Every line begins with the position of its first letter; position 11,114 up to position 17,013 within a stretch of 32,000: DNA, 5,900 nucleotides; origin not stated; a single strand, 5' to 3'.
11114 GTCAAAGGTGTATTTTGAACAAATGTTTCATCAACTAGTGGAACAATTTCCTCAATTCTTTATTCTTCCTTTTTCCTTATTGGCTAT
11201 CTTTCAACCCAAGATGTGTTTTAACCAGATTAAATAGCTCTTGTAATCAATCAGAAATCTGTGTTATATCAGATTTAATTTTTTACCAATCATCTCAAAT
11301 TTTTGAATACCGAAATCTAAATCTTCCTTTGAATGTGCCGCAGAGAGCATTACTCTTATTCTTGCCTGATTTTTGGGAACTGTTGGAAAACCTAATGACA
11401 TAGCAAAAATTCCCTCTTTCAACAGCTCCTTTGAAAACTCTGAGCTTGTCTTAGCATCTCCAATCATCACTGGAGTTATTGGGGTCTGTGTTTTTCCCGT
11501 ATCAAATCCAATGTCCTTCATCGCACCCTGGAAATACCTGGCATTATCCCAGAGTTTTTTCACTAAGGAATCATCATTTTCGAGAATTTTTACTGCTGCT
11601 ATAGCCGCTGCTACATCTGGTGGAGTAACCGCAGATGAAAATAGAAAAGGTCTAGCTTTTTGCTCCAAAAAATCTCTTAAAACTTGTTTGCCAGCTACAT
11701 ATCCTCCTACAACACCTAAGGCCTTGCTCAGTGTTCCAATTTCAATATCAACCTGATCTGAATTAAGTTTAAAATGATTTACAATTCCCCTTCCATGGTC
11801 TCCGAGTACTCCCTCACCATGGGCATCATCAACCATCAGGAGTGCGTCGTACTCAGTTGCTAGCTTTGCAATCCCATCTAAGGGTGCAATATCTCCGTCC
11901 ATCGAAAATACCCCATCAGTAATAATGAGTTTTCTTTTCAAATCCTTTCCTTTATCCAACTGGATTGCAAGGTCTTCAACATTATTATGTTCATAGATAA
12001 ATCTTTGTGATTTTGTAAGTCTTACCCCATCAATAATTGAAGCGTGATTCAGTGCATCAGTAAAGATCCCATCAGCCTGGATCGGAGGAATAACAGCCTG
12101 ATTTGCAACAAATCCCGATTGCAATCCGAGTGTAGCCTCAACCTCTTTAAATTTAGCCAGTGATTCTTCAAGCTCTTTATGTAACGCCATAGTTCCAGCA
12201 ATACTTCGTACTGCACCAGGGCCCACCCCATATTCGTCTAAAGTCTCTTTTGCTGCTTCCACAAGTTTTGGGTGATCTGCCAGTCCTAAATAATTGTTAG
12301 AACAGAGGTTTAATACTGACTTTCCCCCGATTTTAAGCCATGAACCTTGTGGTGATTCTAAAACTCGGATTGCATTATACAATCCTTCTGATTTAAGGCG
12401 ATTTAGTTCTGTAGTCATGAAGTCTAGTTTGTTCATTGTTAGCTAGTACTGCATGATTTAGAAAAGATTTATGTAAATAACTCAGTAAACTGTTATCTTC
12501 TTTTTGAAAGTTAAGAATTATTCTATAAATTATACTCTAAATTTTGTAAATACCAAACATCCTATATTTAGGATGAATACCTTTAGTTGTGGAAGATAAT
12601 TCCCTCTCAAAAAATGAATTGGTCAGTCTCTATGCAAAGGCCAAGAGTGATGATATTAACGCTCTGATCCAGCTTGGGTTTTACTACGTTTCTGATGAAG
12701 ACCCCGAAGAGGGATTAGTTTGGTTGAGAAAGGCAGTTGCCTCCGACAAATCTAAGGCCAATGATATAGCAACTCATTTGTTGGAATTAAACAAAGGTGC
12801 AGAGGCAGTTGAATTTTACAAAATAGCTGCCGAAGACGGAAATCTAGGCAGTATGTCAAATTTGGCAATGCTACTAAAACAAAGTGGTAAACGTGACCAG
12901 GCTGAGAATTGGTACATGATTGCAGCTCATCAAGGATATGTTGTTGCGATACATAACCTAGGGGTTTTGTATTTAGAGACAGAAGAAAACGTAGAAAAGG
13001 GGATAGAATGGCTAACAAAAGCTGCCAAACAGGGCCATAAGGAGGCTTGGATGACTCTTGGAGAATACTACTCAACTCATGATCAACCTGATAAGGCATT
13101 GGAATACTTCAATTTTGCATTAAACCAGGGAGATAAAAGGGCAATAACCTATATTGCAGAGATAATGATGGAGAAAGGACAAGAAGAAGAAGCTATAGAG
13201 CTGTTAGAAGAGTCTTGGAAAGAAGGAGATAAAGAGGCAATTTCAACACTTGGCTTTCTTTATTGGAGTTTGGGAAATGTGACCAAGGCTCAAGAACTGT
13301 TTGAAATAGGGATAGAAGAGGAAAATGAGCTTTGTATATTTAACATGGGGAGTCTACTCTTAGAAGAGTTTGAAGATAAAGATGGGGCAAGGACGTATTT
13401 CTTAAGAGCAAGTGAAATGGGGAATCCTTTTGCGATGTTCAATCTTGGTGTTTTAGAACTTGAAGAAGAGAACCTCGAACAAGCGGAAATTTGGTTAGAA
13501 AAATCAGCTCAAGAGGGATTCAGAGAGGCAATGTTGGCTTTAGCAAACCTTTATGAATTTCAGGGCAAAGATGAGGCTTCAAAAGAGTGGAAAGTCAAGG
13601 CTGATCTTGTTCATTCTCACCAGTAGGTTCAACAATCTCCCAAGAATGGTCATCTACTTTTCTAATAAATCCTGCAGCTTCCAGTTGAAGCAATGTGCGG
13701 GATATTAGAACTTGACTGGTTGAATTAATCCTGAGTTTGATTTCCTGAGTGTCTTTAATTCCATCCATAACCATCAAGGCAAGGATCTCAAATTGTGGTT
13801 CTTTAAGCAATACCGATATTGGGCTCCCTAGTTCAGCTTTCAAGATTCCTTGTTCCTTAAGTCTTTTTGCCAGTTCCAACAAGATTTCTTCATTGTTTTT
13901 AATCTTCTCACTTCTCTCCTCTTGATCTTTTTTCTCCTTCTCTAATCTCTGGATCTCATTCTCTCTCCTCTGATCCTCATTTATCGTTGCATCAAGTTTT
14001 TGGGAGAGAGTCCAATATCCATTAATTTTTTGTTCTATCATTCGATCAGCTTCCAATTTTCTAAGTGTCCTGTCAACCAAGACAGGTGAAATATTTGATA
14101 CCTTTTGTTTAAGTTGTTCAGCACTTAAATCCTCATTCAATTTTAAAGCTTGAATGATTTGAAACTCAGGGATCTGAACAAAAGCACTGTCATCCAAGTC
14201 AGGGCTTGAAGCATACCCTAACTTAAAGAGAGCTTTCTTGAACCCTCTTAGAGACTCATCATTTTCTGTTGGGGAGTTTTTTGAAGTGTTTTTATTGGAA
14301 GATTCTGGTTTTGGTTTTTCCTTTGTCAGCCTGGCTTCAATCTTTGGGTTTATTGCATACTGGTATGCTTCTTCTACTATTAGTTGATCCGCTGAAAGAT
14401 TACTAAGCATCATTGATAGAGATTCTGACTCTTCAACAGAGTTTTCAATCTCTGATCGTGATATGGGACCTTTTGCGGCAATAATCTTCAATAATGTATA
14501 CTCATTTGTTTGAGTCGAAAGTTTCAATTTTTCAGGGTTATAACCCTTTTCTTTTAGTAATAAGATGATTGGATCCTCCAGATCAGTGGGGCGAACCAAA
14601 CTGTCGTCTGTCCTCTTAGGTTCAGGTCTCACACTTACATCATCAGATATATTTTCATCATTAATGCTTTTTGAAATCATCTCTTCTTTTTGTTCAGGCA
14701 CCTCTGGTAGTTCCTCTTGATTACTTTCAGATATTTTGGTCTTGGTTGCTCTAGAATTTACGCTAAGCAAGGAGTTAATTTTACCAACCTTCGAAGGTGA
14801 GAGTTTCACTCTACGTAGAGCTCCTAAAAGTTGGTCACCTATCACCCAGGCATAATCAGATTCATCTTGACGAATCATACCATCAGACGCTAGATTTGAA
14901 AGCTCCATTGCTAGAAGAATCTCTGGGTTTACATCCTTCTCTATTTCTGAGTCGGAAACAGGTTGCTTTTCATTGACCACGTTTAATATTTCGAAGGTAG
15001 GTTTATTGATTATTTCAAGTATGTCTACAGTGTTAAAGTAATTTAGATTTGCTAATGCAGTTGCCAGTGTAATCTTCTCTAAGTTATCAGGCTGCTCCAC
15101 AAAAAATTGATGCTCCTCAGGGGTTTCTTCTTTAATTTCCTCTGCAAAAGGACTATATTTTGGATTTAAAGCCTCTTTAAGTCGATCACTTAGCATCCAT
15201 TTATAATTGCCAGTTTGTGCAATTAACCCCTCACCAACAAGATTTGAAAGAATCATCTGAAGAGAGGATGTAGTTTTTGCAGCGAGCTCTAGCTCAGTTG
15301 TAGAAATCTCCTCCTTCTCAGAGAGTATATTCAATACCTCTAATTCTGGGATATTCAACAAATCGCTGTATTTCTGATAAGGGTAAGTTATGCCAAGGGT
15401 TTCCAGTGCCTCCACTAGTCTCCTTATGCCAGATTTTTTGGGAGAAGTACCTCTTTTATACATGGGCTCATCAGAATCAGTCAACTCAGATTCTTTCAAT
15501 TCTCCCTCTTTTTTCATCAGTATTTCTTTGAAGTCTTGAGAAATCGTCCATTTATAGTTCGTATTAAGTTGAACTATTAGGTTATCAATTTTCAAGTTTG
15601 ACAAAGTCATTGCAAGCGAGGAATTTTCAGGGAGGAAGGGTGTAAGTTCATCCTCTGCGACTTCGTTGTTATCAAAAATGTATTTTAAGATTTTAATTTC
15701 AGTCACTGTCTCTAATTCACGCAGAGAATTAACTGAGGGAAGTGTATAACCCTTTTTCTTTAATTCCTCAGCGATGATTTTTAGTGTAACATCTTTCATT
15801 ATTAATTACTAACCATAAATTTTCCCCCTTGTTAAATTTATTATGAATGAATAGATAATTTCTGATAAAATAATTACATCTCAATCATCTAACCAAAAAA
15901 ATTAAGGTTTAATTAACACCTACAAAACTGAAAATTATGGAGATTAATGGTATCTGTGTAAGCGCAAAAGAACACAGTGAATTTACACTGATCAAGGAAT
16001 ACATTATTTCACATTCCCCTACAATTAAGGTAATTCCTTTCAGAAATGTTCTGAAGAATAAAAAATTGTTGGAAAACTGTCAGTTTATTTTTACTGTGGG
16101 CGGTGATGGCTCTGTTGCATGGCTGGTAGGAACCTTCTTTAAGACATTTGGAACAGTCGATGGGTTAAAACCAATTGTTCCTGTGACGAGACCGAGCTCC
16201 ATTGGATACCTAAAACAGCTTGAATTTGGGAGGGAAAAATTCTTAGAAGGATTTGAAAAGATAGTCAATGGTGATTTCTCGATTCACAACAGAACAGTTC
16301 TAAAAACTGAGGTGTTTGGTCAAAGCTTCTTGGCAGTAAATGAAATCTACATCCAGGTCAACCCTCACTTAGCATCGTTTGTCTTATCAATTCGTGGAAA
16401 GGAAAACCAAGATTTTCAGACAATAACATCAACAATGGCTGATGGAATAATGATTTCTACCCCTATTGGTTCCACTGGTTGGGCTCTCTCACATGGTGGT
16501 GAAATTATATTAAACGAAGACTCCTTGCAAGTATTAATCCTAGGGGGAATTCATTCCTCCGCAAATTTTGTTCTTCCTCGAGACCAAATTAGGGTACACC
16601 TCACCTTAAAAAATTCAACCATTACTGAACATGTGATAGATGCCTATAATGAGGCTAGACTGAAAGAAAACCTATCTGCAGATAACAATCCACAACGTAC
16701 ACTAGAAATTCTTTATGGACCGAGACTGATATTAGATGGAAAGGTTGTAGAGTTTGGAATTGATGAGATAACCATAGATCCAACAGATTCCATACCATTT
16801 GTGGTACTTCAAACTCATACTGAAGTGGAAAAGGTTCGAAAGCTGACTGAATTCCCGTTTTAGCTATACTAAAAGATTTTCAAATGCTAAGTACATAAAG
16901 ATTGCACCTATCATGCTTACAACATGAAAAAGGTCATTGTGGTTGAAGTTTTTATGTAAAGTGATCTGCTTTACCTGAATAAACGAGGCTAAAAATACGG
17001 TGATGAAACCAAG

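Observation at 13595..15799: Protein built from six extended winged-helix-like repeats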

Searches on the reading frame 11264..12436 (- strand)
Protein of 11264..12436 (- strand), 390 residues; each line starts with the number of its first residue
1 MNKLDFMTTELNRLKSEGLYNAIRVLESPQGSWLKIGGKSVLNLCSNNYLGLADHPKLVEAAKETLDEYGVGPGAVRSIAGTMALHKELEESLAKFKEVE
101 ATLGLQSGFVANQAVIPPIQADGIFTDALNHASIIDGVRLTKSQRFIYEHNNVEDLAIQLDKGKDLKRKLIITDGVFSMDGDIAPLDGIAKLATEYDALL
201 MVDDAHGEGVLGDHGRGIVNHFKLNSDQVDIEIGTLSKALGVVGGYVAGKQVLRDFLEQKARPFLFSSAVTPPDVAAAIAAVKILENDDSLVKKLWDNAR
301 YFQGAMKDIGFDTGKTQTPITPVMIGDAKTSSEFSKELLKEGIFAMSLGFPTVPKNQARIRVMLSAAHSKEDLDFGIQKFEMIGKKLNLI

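Call 7: search_protein_families(library=pfam, proteins=[window:11264-12436:-], max_evalue=0.001)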
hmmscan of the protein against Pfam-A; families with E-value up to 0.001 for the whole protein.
window:11264-12436:- (390 aa): 1 family
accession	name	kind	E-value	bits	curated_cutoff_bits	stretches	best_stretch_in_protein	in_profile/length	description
PF00155.27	Aminotran_1_2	-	6.2e-58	197.2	19.7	1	40-378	2-359/361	Aminotransferase class I and II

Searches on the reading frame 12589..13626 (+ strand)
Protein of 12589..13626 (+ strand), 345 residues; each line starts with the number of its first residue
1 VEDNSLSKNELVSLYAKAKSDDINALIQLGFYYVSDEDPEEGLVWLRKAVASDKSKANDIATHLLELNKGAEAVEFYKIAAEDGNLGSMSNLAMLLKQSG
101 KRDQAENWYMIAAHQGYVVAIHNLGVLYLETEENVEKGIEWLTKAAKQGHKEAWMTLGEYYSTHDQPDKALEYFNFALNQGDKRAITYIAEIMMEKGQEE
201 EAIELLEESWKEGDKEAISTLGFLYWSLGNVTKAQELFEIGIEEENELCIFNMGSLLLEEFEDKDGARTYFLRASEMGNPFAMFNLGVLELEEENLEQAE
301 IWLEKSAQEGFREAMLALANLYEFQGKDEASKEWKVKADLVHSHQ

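Call 7: search_protein_families(library=pfam, proteins=[window:12589-13626:+], max_evalue=0.001)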
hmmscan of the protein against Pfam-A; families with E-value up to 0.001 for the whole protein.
window:12589-13626:+ (345 aa): 14 families
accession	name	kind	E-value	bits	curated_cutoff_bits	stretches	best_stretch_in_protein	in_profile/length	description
PF08238.18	Sel1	-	6.4e-18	65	30.7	1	120-150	3-36/36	Sel1 repeat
PF07719.23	TPR_2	-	3e-16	58.6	27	0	152-175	2-25/34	Tetratricopeptide repeat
PF13181.12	TPR_8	-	5.4e-15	54.6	25.7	0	89-110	4-25/34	Tetratricopeptide repeat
PF13424.12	TPR_12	-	8.1e-15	55.2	30.1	0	132-178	16-72/77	Tetratricopeptide repeat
PF23310.1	TPR_27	-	1.3e-12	47.8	27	0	124-157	34-67/110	Plant tetratrico peptide repeats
PF13374.12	TPR_10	-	1.4e-12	47.6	27.5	0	87-109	3-25/42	Tetratricopeptide repeat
PF14559.12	TPR_19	-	3.1e-12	47.1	25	1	194-243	2-53/68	Tetratricopeptide repeat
PF00515.34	TPR_1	-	2.2e-11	43.5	27.8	0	152-178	2-28/34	Tetratricopeptide repeat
PF13428.12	TPR_14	-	4.9e-11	42.6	23.5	0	152-182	2-32/44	Tetratricopeptide repeat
PF13432.12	TPR_16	-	9.2e-10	39.2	32.7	0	258-308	7-59/65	Tetratricopeptide repeat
PF13431.12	TPR_17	-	2.4e-08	34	24.4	0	278-300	11-33/34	Tetratricopeptide repeat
PF25062.1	ARM_TT21_N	-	9.4e-07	29.2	40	0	200-289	79-175/222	Tetratricopeptide repeat protein 21 N-terminal ARM repeat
PF13176.12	TPR_7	-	4e-06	26.9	27.9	0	88-109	1-22/36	Tetratricopeptide repeat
PF13174.12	TPR_6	-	4.4e-06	27.4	26.3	0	187-208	4-25/33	Tetratricopeptide repeat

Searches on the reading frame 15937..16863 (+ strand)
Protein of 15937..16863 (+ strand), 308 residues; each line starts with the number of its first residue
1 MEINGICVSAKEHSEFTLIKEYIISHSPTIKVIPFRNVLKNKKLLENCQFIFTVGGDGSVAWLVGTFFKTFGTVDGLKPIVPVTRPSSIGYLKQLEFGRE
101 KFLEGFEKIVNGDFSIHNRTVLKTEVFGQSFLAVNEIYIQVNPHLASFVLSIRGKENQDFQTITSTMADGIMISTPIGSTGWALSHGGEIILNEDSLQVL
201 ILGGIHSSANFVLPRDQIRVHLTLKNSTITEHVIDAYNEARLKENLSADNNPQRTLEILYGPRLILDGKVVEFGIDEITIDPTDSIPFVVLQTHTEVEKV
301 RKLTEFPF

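Call 7: search_protein_families(library=pfam, proteins=[window:15937-16863:+], max_evalue=0.001)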
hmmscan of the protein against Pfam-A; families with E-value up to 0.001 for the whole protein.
window:15937-16863:+ (308 aa): 1 family
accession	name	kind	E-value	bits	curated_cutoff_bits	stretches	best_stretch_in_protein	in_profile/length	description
PF20143.4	NAD_kinase_C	-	1.2e-07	32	23.7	1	159-223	22-89/126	ATP-NAD kinase C-terminal domain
